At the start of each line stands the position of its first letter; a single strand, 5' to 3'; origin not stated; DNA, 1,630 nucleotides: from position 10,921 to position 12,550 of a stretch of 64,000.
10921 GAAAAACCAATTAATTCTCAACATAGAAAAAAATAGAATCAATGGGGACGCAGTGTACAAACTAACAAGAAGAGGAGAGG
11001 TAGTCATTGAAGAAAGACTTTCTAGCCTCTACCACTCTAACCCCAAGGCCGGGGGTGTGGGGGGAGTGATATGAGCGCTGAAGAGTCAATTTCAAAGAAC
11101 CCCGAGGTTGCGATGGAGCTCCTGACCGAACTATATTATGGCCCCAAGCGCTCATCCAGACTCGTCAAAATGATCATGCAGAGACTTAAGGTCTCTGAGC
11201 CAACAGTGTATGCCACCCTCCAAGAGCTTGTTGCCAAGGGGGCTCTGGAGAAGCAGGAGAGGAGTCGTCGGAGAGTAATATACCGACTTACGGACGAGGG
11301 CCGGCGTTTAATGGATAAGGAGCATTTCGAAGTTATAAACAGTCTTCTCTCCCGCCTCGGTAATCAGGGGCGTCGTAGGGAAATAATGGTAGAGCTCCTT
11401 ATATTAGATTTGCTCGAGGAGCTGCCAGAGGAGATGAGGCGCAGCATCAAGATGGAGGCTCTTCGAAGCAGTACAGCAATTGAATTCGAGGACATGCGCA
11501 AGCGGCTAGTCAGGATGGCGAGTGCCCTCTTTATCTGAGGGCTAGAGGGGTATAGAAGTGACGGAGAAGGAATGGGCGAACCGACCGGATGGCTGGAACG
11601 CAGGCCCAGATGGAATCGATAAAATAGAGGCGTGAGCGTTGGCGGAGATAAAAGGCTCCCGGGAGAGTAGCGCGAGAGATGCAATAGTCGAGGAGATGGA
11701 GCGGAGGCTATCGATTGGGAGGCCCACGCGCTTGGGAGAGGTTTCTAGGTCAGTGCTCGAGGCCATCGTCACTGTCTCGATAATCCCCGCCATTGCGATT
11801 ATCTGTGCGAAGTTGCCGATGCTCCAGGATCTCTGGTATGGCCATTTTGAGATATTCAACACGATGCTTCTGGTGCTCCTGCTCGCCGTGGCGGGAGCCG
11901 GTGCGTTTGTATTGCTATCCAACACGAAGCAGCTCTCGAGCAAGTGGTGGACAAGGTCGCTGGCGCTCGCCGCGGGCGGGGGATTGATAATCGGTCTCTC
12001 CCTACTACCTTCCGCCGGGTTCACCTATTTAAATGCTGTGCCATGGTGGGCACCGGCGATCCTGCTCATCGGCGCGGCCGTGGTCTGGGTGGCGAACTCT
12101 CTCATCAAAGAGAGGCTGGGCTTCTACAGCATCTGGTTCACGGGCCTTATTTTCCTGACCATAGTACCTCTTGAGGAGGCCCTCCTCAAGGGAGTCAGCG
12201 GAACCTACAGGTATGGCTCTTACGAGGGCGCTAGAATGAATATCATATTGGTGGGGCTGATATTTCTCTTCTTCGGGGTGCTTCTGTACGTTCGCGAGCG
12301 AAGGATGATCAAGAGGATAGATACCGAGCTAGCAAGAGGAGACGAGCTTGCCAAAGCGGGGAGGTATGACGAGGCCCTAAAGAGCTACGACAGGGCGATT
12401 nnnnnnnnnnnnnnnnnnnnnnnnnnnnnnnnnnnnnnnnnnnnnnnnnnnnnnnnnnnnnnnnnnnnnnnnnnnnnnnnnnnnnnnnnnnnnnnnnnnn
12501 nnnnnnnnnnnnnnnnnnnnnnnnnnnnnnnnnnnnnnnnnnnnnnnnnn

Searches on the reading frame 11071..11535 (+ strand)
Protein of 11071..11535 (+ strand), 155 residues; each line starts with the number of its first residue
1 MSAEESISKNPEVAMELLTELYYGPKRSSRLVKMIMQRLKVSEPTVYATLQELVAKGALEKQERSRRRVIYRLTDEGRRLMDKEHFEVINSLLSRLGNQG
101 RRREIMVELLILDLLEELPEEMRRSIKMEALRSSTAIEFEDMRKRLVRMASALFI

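Call 98: search_protein_families(library=pfam, proteins=[window:11071-11535:+], max_evalue=0.01)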
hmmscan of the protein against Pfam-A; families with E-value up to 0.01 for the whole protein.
window:11071-11535:+ (155 aa): 13 families
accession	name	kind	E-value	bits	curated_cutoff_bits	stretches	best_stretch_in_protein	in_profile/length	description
PF03551.20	PadR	-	2.7e-08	34.1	27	1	33-82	21-74/75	Transcriptional regulator PadR-like family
PF01978.25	TrmB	-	6.1e-06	26.4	25.6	1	32-74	25-65/68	Sugar-specific transcriptional regulator TrmB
PF01638.23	HxlR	-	1.5e-05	25.2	20.8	1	17-82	10-74/91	HxlR-like helix-turn-helix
PF07848.18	PaaX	-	1.8e-05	25.3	24.8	1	27-77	22-70/70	PaaX-like protein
PF03965.22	Penicillinase_R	-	4.4e-05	24.2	22.6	1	25-93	17-84/115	Penicillinase repressor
PF13463.12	HTH_27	-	7.5e-05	23.4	22.2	1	24-77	14-68/68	Winged helix DNA-binding domain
PF12802.13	MarR_2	-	7.8e-05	23.2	27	1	15-63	8-54/61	MarR family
PF09339.16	HTH_IclR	-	0.0013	18.9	22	0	32-62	21-51/52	IclR helix-turn-helix domain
PF25213.1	HVO_A0261_N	-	0.0038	17.5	35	1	16-83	15-73/86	HVO_A0261 N-terminal domain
PF00392.27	GntR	-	0.0055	16.8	27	0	32-66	27-61/64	Bacterial regulatory proteins, gntR family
PF22381.2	Staph_reg_Sar_Rot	-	0.0078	16.7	27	0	18-83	20-84/85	Transcriptional regulator SarA/Rot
PF14947.12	HTH_45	-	0.0089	16.5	25.5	0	34-83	24-68/77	Winged helix-turn-helix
PF13551.12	HTH_29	-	0.0097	16.4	28.1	0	32-67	15-52/64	Winged helix-turn helix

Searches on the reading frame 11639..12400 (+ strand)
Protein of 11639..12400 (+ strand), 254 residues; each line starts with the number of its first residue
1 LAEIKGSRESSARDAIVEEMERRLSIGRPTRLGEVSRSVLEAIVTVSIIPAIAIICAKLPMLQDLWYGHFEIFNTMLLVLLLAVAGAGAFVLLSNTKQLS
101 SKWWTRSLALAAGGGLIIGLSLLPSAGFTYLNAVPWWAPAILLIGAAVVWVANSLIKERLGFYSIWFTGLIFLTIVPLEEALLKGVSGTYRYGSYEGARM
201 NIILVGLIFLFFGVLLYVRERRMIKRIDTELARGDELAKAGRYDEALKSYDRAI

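Call 98: search_protein_families(library=pfam, proteins=[window:11639-12400:+], max_evalue=0.01)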
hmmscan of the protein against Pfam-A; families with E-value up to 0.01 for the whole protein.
window:11639-12400:+ (254 aa): 3 families
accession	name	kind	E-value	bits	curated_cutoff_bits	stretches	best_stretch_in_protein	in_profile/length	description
PF00515.34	TPR_1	-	0.00081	19.6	27.8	1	233-254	7-28/34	Tetratricopeptide repeat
PF07719.23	TPR_2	-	0.0011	19.4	27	1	232-254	6-28/34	Tetratricopeptide repeat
PF13414.12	TPR_11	-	0.0016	18.5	26.8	1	234-254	1-21/42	TPR repeat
